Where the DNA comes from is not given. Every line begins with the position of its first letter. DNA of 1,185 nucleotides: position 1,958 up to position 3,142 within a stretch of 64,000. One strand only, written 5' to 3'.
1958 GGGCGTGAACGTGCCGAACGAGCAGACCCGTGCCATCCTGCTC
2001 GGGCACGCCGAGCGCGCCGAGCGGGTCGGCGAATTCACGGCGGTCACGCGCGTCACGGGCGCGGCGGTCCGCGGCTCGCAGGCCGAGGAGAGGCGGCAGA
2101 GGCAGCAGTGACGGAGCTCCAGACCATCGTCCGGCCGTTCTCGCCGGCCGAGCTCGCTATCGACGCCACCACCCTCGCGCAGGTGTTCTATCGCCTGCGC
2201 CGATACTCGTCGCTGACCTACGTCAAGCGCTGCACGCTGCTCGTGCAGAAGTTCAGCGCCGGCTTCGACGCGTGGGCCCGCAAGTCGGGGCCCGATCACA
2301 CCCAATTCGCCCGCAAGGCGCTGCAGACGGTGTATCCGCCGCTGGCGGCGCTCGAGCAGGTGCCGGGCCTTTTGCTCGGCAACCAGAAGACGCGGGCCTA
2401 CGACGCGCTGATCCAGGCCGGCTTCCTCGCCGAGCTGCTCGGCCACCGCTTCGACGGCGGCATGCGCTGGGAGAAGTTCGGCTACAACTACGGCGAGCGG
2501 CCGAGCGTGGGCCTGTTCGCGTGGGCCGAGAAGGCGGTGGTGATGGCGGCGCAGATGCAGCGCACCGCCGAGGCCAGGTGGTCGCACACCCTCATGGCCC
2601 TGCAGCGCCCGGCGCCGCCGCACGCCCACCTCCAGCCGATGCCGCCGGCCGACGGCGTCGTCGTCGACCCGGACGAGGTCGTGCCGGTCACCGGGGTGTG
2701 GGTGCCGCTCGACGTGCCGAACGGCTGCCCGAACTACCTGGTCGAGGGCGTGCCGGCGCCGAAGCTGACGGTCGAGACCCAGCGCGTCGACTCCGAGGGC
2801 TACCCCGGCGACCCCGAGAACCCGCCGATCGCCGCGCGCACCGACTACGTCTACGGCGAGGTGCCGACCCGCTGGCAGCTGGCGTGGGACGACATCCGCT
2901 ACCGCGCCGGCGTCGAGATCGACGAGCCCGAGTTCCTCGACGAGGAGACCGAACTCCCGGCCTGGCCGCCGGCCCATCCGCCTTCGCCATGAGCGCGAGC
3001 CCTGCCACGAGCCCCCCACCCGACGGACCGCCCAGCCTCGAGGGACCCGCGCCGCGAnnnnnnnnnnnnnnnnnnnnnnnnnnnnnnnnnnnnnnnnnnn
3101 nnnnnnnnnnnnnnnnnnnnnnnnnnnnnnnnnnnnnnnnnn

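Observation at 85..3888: Translationally coupled PAAR / membrane-anchored protein / small protein / FHA-DUF4123-like cassette, a likely T6SS effector-immunity-adaptor module with an uncharacterised toxin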

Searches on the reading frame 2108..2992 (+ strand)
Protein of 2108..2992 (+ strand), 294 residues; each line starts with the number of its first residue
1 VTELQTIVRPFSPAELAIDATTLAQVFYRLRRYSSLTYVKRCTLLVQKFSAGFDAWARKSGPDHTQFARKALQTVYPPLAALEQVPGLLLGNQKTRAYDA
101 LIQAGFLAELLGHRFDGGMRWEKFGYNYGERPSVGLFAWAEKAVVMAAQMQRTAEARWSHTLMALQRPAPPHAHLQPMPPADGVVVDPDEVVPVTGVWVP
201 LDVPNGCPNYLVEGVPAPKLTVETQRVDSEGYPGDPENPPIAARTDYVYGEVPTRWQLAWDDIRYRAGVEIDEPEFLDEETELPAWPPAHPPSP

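Call 3: search_protein_families(library=pfam, proteins=[window:2108-2992:+], max_evalue=1)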
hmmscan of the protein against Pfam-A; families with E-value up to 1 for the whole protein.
window:2108-2992:+ (294 aa): 2 families
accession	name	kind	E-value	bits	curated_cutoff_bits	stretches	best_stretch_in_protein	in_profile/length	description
PF15584.11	Imm72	-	4.5e-09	36.7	25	1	182-274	6-77/81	Immunity protein 72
PF15602.11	Imm71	-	0.00021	21.8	27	1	24-128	8-117/158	Immunity protein 71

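Call 5: search_protein_families(library=ncbifam, proteins=[window:2108-2992:+], max_evalue=1)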
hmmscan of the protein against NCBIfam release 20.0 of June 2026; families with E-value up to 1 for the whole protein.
window:2108-2992:+ (294 aa): 0 families
